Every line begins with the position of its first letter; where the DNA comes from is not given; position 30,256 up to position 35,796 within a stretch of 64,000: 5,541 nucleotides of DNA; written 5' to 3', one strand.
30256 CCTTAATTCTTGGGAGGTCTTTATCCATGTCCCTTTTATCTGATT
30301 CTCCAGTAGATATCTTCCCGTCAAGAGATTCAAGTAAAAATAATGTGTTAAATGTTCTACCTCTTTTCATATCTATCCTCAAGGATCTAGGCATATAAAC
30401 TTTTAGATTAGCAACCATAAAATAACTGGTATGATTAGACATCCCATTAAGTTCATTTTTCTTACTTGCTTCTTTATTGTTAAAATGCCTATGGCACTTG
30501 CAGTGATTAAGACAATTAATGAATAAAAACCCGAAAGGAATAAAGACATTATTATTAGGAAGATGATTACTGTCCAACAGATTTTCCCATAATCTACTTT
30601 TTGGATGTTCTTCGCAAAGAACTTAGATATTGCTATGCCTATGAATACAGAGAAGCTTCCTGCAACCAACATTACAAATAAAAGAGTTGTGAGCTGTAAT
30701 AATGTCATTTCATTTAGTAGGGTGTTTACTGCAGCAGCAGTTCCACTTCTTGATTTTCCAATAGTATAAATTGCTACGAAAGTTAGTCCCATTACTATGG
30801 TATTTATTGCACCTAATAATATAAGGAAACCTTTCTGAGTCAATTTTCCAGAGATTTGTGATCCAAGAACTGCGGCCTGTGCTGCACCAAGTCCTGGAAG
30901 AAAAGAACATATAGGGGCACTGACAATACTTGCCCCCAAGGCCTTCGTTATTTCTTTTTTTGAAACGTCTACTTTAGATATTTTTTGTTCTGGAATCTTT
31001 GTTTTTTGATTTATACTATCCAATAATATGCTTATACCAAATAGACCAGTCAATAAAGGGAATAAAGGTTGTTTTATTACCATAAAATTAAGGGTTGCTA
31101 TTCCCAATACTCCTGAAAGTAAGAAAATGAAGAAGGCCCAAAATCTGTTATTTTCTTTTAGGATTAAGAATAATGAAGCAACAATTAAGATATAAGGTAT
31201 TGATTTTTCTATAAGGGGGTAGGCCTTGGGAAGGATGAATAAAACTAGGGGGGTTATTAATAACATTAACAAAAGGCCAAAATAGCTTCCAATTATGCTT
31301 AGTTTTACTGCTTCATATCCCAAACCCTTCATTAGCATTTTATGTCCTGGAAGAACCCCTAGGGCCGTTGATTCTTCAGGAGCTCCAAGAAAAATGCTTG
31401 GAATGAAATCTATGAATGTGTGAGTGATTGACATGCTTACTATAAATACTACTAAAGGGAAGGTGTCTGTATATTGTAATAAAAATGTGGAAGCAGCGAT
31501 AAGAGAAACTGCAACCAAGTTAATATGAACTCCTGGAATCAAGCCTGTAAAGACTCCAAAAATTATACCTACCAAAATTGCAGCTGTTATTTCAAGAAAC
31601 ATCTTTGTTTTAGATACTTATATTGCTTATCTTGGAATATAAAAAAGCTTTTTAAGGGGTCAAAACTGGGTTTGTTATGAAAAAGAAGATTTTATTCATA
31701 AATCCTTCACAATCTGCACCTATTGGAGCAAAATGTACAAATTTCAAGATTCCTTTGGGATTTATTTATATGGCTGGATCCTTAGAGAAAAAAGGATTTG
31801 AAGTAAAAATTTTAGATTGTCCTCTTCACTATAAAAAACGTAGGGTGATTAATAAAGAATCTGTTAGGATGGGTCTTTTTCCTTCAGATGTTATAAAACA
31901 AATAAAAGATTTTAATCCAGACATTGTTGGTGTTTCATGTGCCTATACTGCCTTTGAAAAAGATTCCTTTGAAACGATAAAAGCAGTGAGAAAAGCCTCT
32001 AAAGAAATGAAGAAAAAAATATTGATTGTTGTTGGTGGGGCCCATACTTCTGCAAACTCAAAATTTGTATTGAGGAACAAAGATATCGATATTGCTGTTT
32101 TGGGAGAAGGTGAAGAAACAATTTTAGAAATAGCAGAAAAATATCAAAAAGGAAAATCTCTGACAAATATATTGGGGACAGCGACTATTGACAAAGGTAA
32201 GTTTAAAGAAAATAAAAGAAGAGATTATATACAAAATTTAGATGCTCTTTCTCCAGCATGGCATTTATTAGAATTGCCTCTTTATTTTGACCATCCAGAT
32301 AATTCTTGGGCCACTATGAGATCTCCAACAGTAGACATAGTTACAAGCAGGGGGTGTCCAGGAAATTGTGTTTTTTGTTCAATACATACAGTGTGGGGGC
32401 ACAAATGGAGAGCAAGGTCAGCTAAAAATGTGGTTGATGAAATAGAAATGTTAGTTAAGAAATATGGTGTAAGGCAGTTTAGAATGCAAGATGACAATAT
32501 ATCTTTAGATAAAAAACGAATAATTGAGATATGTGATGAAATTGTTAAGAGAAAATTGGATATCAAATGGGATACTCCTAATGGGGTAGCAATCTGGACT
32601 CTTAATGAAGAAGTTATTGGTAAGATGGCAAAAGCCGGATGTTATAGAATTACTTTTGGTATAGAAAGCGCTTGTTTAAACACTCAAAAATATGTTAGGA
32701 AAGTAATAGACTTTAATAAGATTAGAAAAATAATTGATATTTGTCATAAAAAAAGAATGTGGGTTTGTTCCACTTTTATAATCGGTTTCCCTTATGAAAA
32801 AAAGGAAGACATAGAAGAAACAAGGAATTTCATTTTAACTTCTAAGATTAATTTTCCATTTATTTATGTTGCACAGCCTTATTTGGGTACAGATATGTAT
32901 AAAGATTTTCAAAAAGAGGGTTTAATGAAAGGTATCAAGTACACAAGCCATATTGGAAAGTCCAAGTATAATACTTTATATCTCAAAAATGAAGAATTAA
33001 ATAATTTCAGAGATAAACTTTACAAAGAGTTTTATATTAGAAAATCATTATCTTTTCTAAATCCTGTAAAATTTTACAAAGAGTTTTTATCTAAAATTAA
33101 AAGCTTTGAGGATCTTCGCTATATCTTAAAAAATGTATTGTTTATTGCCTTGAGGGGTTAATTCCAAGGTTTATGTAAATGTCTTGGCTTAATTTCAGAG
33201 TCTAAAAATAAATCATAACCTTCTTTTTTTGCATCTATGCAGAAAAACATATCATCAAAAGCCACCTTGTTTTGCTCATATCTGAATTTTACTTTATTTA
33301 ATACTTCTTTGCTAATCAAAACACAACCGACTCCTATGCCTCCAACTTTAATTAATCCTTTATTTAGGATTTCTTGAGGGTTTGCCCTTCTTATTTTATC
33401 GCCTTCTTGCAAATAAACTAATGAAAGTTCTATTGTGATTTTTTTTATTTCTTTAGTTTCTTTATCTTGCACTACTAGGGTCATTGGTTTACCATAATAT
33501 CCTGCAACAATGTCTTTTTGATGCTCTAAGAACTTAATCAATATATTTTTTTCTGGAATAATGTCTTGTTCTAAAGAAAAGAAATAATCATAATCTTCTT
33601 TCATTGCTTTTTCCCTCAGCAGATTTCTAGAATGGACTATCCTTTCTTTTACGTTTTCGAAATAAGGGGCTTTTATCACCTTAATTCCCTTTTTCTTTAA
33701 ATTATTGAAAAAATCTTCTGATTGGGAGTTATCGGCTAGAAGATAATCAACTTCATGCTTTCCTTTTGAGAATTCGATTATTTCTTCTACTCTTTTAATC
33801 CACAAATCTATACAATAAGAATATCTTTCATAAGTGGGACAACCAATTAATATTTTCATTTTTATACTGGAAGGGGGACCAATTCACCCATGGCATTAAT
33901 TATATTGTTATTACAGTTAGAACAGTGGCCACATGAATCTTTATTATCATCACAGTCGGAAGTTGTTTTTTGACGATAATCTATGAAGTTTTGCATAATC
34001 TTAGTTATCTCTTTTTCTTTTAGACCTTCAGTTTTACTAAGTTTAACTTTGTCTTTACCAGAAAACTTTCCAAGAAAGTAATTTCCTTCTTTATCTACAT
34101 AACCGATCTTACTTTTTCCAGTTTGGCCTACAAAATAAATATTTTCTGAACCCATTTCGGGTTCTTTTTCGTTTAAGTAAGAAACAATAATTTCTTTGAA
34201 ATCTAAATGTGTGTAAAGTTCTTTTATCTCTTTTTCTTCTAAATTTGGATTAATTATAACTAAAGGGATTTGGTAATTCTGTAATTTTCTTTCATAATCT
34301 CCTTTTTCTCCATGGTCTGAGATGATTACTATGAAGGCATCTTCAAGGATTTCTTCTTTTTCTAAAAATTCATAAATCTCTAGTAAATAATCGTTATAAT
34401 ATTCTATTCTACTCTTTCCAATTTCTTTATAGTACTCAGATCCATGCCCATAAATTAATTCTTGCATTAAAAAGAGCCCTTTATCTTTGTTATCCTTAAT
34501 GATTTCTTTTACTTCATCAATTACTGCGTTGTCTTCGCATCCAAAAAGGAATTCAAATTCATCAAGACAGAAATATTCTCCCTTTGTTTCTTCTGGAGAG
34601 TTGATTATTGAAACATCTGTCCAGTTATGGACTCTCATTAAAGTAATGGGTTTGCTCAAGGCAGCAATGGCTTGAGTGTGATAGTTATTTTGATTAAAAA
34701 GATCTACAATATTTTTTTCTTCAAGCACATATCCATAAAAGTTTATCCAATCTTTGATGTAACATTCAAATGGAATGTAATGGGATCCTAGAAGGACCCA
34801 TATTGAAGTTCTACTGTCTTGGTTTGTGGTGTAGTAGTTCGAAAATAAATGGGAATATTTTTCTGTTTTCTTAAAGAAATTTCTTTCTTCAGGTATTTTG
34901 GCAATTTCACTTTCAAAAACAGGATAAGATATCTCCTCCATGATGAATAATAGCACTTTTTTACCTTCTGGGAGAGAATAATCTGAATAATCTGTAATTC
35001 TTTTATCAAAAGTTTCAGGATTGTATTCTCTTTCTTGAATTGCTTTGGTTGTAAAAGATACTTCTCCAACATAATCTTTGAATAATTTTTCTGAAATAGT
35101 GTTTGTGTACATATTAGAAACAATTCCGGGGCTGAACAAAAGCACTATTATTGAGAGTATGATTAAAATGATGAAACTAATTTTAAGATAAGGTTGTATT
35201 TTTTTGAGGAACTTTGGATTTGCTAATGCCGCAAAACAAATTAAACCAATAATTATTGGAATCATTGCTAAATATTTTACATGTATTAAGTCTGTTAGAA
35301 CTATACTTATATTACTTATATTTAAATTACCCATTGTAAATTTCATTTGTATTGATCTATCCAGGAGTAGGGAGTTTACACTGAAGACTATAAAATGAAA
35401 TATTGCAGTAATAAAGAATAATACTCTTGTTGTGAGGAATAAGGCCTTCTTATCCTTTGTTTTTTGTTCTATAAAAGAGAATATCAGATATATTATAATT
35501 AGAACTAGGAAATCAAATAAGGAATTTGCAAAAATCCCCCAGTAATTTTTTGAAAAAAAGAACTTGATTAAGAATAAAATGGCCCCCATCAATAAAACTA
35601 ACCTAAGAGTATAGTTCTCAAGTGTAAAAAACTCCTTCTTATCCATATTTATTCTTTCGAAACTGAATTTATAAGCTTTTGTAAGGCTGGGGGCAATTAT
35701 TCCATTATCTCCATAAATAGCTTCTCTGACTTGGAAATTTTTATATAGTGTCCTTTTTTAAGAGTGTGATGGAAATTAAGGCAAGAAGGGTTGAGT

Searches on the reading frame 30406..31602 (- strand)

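Call 34: search_protein_families(library=pfam, proteins=[window:30406-31602:-], max_evalue=0.001)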
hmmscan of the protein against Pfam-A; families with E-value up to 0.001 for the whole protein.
window:30406-31602:- (399 aa): 1 family
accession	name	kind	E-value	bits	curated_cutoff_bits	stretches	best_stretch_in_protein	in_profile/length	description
PF01970.21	TctA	-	6.4e-52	177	28.9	1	8-386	3-422/423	Tripartite tricarboxylate transporter TctA family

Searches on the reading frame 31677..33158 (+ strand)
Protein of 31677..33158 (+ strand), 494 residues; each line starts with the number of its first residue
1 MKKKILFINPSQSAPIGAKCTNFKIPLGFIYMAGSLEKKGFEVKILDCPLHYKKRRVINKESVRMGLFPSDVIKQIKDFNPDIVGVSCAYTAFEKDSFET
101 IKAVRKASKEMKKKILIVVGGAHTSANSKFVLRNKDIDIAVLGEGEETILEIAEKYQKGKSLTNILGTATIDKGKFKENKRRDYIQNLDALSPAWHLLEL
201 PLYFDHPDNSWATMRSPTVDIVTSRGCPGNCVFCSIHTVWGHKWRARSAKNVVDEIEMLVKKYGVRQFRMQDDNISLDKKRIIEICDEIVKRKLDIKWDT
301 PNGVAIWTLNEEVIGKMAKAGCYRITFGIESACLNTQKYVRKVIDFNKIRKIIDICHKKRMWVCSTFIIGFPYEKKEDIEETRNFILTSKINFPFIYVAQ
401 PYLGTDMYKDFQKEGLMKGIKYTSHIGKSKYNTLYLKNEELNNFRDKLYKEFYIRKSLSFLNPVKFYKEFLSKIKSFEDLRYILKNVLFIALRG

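Call 34: search_protein_families(library=pfam, proteins=[window:31677-33158:+], max_evalue=0.001)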
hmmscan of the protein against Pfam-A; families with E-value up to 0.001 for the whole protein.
window:31677-33158:+ (494 aa): 3 families
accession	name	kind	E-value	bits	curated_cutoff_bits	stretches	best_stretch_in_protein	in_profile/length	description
PF04055.27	Radical_SAM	-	6.4e-23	82.2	29.5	1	221-386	1-166/166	Radical SAM superfamily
PF02310.24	B12-binding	-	4.4e-21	75.4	32.1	1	18-152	6-120/121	B12 binding domain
PF19864.5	Radical_SAM_N2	-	0.00027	20.9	29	1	106-160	77-129/151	Radical SAM proteins, N-terminal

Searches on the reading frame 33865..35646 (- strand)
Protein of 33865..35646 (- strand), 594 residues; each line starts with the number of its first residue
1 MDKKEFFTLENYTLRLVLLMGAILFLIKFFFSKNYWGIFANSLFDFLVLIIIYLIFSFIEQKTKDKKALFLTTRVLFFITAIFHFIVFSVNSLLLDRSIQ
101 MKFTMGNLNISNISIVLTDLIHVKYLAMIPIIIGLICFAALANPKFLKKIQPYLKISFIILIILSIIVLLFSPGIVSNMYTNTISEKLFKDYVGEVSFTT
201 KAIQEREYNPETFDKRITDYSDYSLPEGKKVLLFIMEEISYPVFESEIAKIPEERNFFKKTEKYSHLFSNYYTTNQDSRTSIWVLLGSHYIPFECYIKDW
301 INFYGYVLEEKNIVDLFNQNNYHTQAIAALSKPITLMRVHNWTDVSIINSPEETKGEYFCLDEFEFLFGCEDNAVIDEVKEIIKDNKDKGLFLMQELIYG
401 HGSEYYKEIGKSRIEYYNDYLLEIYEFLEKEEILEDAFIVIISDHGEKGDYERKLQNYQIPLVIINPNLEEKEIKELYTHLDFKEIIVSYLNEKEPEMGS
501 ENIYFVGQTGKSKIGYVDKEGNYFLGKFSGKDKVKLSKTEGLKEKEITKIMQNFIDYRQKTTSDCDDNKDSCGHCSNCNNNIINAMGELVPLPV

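Call 34: search_protein_families(library=pfam, proteins=[window:33865-35646:-], max_evalue=0.001)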
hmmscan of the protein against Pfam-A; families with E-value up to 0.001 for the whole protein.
window:33865-35646:- (594 aa): 1 family
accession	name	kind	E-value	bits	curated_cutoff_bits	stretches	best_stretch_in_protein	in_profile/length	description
PF00884.28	Sulfatase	-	7.3e-13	48.9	25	1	231-483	3-291/301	Sulfatase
